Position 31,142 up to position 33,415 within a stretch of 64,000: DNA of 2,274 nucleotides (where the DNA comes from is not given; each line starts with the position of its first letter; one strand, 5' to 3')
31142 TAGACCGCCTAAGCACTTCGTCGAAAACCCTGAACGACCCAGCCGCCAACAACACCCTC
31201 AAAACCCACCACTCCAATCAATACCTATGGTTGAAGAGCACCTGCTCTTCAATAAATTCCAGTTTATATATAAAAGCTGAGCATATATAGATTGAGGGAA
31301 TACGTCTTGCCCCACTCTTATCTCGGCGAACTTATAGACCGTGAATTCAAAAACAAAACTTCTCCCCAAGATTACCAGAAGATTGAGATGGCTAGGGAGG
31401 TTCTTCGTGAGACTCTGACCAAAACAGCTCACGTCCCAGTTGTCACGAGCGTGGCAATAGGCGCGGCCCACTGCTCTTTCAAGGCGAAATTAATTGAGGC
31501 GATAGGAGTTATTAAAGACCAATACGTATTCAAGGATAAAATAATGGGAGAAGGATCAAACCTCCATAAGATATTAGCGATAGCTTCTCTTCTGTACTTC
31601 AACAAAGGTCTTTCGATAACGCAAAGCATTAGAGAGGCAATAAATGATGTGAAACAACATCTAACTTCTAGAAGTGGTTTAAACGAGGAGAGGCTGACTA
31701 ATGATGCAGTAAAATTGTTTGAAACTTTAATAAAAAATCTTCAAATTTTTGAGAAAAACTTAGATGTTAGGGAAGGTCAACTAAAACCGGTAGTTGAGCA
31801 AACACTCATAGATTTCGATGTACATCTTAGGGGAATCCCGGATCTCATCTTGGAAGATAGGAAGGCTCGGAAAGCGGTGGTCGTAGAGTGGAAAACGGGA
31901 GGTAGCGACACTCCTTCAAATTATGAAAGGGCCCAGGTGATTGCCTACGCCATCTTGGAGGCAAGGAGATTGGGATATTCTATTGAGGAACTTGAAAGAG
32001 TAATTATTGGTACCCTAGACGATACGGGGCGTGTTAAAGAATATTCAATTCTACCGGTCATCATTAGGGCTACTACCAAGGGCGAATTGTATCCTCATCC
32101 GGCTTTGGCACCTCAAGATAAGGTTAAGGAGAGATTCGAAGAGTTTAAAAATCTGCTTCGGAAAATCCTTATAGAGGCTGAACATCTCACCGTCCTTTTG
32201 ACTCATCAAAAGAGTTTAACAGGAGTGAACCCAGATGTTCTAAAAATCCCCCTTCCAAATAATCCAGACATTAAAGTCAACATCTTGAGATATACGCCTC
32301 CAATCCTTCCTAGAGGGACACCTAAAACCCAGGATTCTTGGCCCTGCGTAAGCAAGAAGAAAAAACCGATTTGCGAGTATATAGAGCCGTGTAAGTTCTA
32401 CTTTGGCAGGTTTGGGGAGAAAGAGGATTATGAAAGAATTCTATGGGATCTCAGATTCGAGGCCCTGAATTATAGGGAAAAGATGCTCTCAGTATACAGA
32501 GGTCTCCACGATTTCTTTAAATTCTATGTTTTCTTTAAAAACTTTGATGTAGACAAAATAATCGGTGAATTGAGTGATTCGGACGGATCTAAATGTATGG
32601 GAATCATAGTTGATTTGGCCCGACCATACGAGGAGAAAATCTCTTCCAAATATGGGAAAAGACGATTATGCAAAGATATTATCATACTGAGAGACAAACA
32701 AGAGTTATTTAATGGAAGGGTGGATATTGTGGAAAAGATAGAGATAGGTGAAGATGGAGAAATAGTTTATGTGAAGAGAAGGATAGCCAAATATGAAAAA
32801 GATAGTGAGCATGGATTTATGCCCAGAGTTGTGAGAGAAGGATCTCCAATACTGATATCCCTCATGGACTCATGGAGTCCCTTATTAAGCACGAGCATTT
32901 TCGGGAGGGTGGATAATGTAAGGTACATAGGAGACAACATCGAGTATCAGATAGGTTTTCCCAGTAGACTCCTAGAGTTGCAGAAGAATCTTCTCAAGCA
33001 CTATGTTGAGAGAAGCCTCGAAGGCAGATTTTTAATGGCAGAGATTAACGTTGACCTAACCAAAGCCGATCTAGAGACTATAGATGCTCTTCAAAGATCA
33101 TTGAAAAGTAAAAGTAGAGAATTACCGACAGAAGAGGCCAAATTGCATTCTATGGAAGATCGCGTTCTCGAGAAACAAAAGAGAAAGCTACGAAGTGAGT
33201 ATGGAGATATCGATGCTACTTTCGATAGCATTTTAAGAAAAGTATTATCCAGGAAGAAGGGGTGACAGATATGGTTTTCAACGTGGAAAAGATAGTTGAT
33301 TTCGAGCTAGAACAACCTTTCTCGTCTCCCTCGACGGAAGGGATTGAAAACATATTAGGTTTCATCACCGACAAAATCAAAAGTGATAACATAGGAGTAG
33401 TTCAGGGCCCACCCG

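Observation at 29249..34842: Candidate undescribed defence / DNA-modification module at tRNA-Val: orphan DndC-like enzyme + split Dna2/Cas4-like Fe-S nuclease + SF1B helicase (+ small nuclease)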

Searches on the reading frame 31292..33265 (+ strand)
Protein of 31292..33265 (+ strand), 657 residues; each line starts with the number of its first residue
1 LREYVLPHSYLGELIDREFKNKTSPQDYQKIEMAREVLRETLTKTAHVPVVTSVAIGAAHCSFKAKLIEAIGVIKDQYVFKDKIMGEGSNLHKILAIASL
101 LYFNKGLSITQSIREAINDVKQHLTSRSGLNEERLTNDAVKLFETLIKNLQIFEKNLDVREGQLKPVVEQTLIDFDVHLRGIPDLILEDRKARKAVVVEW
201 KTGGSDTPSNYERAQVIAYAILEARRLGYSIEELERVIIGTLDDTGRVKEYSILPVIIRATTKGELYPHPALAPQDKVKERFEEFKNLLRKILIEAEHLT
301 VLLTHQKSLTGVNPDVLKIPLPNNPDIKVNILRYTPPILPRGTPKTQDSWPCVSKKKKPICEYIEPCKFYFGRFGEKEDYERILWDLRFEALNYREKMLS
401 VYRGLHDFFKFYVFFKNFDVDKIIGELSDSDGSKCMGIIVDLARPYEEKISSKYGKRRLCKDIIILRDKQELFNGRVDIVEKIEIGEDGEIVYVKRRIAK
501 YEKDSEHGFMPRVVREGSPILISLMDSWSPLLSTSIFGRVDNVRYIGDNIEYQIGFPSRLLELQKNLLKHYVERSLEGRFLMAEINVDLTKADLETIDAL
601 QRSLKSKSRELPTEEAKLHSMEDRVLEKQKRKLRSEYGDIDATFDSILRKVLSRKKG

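Call 4: search_protein_families(library=pfam, proteins=[window:31292-33265:+], max_evalue=0.1)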
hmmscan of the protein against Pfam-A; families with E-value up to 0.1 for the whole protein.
window:31292-33265:+ (657 aa): 3 families
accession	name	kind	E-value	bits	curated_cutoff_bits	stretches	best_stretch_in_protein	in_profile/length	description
PF12705.13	PDDEXK_1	-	3e-09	37.6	22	1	59-243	11-191/247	PD-(D/E)XK nuclease superfamily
PF12643.12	MazG-like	-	0.011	16.4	27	1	214-250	39-75/85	MazG-like family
PF08774.17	VRR_NUC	-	0.087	13.3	23.8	0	161-211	43-91/116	VRR-NUC domain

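Call 5: search_protein_families(library=padloc, proteins=[window:31292-33265:+], max_evalue=0.1)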
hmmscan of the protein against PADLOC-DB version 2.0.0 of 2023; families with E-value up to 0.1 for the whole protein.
window:31292-33265:+ (657 aa): 4 families
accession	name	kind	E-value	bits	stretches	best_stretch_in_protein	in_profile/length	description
PDLC00943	Cas4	-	2.7e-06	25.5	1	169-243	57-129/180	CRISPR-associated protein Cas4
PDLC00059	DruK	-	6.4e-06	23.6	1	166-228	113-175/326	PD-(D/E)XK nuclease superfamily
PDLC00060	DruK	-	8.8e-06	23.3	1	166-229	130-192/347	PD-(D/E)XK nuclease superfamily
PDLC00944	Cas4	-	0.0011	17.2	1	162-229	49-115/177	Cas4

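Call 6: search_protein_families(library=ncbifam, proteins=[window:31292-33265:+], max_evalue=0.1)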
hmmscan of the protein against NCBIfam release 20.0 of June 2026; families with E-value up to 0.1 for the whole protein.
window:31292-33265:+ (657 aa): 1 family
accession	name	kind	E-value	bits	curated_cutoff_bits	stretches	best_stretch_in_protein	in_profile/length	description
TIGR00372.1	cas4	equivalog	1e-05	25.5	65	1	169-243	57-129/180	CRISPR-associated protein Cas4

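Call 17: find_homologous_proteins(query=window:31292-33265:+)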
Query window:31292-33265:+ (657 aa): 25 proteins with E <= 0.001 among 8000 candidates.
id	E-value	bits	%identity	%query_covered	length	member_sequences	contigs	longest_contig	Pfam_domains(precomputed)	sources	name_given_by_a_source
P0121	0.0e+0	1451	100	99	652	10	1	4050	PF12705.14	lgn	-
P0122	7.3e-292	988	66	99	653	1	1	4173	PF12705.14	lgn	-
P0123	1.9e-219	749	53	99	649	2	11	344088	PF12705.14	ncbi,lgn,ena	ncbi:MAG: PD-(D/E)XK nuclease family protein [Zestosphaera sp.]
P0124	6.1e-173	595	48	90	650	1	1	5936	PF12705.14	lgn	-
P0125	1.3e-108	382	38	99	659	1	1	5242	PF12705.14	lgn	-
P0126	2.5e-107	378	39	88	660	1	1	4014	PF12705.14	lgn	-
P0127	1.4e-106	376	34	94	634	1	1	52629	PF12705.14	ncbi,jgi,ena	-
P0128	1.0e-103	366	37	96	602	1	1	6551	-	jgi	-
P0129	1.7e-100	356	35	90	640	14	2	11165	PF12705.14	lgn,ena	-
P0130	3.4e-97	345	36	87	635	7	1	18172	PF12705.14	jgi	-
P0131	5.2e-97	344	37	86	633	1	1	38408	PF12705.14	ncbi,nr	ncbi:PD-(D/E)XK nuclease family protein [Thermoplasmatales archaeon AK]|nr:PD-(D/E)XK nuclease famil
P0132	5.8e-96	341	35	94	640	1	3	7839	PF12705.14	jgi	jgi:hypothetical protein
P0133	8.3e-93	330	35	88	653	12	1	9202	PF12705.14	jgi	jgi:hypothetical protein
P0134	3.5e-91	325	35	88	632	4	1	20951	PF12705.14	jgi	jgi:hypothetical protein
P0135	1.2e-89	320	34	88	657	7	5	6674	PF12705.14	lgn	-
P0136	3.2e-76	275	33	86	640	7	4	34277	PF12705.14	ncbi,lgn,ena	-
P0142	2.6e-60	223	30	91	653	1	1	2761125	-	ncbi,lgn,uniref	ncbi:PD-(D/E)XK nuclease family protein [Sulfurisphaera ohwakuensis]|uniref:PD-(D/E)XK nuclease fami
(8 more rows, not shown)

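Call 19: find_encoding_contigs(protein=P0123, flank=10000, max_places=3)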
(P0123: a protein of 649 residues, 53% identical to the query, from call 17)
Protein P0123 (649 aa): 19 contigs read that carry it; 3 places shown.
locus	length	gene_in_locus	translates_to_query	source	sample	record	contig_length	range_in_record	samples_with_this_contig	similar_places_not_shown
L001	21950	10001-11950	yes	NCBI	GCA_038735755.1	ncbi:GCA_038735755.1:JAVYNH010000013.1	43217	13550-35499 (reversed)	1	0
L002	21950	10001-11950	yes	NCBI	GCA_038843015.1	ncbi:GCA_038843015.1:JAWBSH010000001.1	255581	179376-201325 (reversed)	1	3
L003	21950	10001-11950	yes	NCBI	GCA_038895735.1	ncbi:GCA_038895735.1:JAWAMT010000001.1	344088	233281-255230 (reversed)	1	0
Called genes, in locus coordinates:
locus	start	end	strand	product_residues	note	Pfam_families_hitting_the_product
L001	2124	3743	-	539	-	PF02518:HATPase_c, PF13589:HATPase_c_3 (weak), PF09239:Topo-VIb_trans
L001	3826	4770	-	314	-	PF01916:DS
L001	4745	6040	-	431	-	PF13393:tRNA-synt_His, PF00587:tRNA-synt_2b, PF03129:HGTP_anticodon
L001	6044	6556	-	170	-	PF01974:tRNA_int_endo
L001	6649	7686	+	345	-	PF01008:IF-2B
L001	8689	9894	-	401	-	PF01507:PAPS_reduct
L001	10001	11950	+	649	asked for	PF12705:PDDEXK_1 (weak)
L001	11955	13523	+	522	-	PF00270:DEAD (weak)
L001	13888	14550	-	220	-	PF10086:YhfC (weak)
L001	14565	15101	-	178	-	-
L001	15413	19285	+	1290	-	PF17915:zf_Rg, PF00270:DEAD, PF04851:ResIII (weak), PF00271:Helicase_C (faint), PF01751:Toprim, PF01131:Topoisom_bac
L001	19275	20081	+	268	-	-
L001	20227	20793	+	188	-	PF01558:POR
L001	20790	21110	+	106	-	PF12797:Fer4_2 (faint), PF00037:Fer4 (weak), PF13237:Fer4_10 (faint), PF14697:Fer4_21, PF12838:Fer4_7, PF13187:Fer4_9, PF00037:Fer4, PF12837:Fer4_6 (weak), +1 more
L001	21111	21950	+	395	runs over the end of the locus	PF01855:POR_N, PF17147:PFOR_II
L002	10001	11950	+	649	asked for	PF12705:PDDEXK_1 (weak)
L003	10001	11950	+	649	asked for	PF12705:PDDEXK_1 (weak)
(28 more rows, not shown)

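Call 20: find_encoding_contigs(protein=P0131, flank=10000, max_places=3)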
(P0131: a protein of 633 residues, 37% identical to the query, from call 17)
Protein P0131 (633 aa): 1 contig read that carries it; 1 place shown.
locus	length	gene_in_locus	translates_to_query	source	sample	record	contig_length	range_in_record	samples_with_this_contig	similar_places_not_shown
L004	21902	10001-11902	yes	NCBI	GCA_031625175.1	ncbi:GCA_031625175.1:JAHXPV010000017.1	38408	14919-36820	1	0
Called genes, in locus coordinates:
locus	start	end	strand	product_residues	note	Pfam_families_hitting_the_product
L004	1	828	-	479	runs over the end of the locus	PF00437:T2SSE, PF27713:UCP018868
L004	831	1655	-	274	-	PF00482:T2SSF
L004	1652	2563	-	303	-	PF00482:T2SSF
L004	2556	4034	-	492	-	PF00437:T2SSE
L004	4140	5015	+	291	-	PF00248:Aldo_ket_red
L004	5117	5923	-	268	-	PF00589:Phage_integrase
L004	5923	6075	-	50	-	-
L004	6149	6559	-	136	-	-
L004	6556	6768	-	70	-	-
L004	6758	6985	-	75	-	-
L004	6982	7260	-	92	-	-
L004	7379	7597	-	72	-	PF19474:DUF6011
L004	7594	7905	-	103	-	-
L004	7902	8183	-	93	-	-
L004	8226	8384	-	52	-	-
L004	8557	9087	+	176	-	-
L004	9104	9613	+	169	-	-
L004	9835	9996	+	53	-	-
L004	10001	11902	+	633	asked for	PF12705:PDDEXK_1 (weak)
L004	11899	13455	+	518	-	PF04851:ResIII, PF00270:DEAD, PF13086:AAA_11 (weak), PF13245:AAA_19 (weak), PF13087:AAA_12 (weak)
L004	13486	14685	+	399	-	-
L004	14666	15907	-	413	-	PF01507:PAPS_reduct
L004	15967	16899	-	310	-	PF13391:HNH_2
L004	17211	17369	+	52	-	PF04014:MazE_antitoxin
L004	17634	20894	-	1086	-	PF25120:DUF7814 (weak), PF02384:N6_Mtase (faint), PF01170:UPF0020 (faint), PF20473:MmeI_Mtase, PF07669:Eco57I, PF12950:TaqI_C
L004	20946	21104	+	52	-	-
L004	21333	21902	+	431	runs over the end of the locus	PF04326:SLFN_AlbA_2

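Call 21: find_encoding_contigs(protein=P0142, flank=10000, max_places=3)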
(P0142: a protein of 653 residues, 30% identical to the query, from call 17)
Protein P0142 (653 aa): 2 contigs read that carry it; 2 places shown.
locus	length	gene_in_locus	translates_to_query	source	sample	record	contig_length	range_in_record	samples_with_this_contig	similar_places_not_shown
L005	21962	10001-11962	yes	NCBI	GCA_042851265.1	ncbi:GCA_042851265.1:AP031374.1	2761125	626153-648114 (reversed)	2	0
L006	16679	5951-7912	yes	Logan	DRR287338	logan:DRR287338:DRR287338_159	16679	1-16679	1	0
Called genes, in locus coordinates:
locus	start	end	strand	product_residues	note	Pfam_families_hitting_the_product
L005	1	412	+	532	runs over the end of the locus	PF01011:PQQ (faint), PF13360:PQQ_2, PF13570:Beta-prop_ACSF4 (faint), PF13360:PQQ_2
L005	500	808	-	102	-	-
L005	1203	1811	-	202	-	PF19810:HFX_2341_N (weak), PF22662:Csa3_N, PF25213:HVO_A0261_N (faint), PF13412:HTH_24 (weak), PF24409:wHTH-PRTase_assc (weak)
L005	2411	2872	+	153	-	-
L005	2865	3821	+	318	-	-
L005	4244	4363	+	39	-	-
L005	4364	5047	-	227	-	-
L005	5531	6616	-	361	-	-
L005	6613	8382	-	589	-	-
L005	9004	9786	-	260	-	PF01507:PAPS_reduct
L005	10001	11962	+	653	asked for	-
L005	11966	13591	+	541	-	PF00270:DEAD (weak), PF04851:ResIII, PF13086:AAA_11, PF13245:AAA_19 (weak), PF13087:AAA_12 (weak)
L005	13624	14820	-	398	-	PF01507:PAPS_reduct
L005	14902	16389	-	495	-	-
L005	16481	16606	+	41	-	-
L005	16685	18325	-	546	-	PF00004:AAA (weak), PF07728:AAA_5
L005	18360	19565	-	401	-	-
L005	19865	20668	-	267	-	PF06267:DUF1028, PF08823:PG_binding_2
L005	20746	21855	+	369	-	PF00067:p450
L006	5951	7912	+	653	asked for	-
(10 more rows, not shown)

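Call 22: find_encoding_contigs(protein=P0127, flank=8000, max_places=2)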
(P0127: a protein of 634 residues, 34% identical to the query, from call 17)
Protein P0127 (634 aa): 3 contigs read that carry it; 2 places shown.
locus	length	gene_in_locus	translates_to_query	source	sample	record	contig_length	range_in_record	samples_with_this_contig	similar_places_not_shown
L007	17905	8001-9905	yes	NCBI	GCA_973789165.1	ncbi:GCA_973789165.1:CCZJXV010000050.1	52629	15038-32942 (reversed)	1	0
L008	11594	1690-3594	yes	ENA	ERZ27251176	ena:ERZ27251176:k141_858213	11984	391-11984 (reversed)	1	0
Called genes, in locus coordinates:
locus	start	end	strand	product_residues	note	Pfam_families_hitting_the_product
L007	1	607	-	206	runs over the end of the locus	-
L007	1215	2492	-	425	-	PF22807:TrAA12 (faint), PF07995:GSDH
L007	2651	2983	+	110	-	PF20364:DUF6659 (weak)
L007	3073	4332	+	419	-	PF00999:Na_H_Exchanger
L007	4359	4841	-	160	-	PF13473:Cupredoxin_1 (weak)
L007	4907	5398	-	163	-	-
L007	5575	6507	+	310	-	PF25852:DUF6242_C (faint), PF14870:PSII_BNR (faint), PF15902:Sortilin-Vps10 (weak)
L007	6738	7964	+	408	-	PF01507:PAPS_reduct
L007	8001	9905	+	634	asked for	PF12705:PDDEXK_1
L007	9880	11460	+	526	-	PF00270:DEAD, PF13086:AAA_11, PF13245:AAA_19, PF13604:AAA_30 (weak), PF13087:AAA_12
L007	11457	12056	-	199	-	-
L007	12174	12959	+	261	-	PF20613:HipA_2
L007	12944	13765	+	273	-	PF11236:DUF3037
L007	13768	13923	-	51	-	-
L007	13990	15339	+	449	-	PF13610:DDE_Tnp_IS240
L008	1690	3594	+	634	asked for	PF12705:PDDEXK_1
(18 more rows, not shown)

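Call 23: find_encoding_contigs(protein=P0136, flank=8000, max_places=2)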
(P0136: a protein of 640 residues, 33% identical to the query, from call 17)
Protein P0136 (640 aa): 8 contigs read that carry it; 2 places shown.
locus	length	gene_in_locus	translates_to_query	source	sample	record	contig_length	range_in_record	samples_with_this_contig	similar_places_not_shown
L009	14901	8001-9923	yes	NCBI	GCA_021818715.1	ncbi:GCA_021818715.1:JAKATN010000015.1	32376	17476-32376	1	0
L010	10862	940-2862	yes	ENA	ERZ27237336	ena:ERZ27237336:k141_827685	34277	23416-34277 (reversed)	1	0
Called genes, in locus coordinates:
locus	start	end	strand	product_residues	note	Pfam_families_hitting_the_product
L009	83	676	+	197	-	PF00827:Ribosomal_L15e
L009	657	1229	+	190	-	PF13302:Acetyltransf_3, PF13420:Acetyltransf_4, PF00583:Acetyltransf_1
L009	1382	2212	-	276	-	PF00589:Phage_integrase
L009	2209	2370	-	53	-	-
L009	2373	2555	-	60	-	-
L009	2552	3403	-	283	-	-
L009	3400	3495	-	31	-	-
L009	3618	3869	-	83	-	-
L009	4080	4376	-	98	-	-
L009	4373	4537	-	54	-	-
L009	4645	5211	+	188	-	-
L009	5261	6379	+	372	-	-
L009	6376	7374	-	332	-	PF04055:Radical_SAM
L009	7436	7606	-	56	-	-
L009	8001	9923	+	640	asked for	PF12705:PDDEXK_1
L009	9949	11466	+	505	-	PF04851:ResIII (weak), PF13086:AAA_11, PF00270:DEAD, PF13245:AAA_19 (weak), PF13087:AAA_12 (faint)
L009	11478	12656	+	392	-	-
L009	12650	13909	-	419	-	PF01507:PAPS_reduct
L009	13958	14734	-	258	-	PF13391:HNH_2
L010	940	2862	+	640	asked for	PF12705:PDDEXK_1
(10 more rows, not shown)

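Call 51: search_solved_structures(query=A2, max_evalue=1)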
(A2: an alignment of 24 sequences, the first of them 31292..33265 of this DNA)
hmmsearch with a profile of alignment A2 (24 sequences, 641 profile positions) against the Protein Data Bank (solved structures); distinct sequences matched with E-value up to 1: 1.
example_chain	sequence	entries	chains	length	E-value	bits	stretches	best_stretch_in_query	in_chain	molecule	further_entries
3eap_A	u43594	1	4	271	0.61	11.6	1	122-185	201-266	Rho GTPase-activating protein 11A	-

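Call 55: find_related_loci(query=A2, collection=metagenome_contigs, flank=10000)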
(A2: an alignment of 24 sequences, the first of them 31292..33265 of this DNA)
Query A2 (657 aa) in metagenome_contigs; peptide patterns used: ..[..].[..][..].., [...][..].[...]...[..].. (x = any residue, [..] = any of these).
215 stretches matched a pattern; 87 encode a relative of the query (tblastn E <= 1e-3); the best 80 are kept; 80 distinct loci.
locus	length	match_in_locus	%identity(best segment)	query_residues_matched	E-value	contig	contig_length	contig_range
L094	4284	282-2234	53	5-656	0e+0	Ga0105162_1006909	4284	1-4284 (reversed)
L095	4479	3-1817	39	60-652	2e-122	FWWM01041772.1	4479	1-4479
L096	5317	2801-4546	41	34-610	2e-120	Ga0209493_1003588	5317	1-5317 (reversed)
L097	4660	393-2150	39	27-605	2e-118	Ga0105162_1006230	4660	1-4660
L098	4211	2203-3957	39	18-617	1e-115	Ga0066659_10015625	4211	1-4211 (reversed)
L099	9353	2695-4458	37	2-605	5e-110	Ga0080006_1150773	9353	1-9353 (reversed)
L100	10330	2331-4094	37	2-605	4e-110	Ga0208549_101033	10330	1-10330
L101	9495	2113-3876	37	2-605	6e-110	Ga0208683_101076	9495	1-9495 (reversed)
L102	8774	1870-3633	37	2-605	4e-110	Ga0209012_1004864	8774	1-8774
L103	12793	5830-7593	37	2-605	6e-110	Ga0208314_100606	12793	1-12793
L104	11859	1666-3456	34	36-652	1e-109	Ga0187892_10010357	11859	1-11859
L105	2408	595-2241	37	42-614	9e-108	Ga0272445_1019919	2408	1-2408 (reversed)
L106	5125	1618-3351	35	40-630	8e-102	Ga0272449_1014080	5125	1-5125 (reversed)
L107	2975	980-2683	36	37-605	2e-104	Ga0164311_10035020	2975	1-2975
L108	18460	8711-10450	35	1-610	9e-101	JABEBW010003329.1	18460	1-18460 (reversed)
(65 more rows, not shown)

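Call 56: find_related_loci(query=A2, collection=viral_contigs, flank=10000)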
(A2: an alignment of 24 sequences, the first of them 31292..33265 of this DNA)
Query A2 (657 aa) in viral_contigs; peptide patterns used: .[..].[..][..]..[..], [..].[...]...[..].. (x = any residue, [..] = any of these).
116 stretches matched a pattern; 1 encode a relative of the query (tblastn E <= 1e-3); 1 distinct loci.
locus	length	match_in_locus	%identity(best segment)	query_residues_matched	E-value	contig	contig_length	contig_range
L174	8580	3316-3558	31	130-208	7e-8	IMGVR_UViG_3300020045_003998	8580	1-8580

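Call 62: predict_structure(alignment_id=A2)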
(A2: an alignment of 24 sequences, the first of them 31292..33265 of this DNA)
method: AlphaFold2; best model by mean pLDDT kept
length: 657 residues; sequences in the alignment: 24
mean_pLDDT: 81.0   pTM: 0.86
mean pLDDT of the five models: 81.0, 81.0, 80.2, 80.2, 76.5
residues with pLDDT >= 90: 290; 70-90: 226; 50-70: 79; < 50: 62
segments of 3 or more residues with pLDDT < 50: 1-5, 76-83, 125-128, 607-611, 613-642, 653-657
pLDDT, mean of each block of 10 residues (from residue 1): 58 87 80 92 91 93 84 53 56 92 94 91 55 88 94 94 91 94 94 96 79 96 97 95 92 94 82 94 97 96 87 89 83 89 79 80 76 58 69 84 94 90 82 79 74 80 90 93 85 89 71 87 94 90 91 79 81 85 80 56 51 45 44 40 51 44
secondary structure, 60 per line:
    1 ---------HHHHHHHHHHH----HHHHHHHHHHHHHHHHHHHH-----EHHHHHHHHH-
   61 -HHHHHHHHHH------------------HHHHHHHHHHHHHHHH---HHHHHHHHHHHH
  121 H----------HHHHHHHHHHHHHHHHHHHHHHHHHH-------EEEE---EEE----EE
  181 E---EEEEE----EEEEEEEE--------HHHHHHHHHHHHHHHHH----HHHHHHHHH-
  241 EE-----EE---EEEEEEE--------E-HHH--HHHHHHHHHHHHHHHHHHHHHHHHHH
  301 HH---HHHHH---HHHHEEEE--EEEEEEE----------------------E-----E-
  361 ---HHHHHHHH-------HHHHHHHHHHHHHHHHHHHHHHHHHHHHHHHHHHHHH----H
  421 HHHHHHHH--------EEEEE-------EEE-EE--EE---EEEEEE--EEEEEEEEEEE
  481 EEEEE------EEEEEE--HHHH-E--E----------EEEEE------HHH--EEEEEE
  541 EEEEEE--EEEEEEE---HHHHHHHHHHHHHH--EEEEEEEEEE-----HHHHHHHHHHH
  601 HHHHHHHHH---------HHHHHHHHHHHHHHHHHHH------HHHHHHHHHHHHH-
elements in order: H10-20 H25-44 H51-59 H62-71 H90-105 H109-121 H132-157 E165-168 E172-174 E179-181 E185-189 E194-201 H210-226 H231-239 E253-259 H275-302 H306-310 H314-317 E318-321 E324-330 H364-371 H379-415 H420-428 E437-441 E449-451 E462-467 E470-485 E492-497 H500-503 E519-523 E535-546 E549-555 H559-572 E575-584 H590-609 H619-637 H644-656
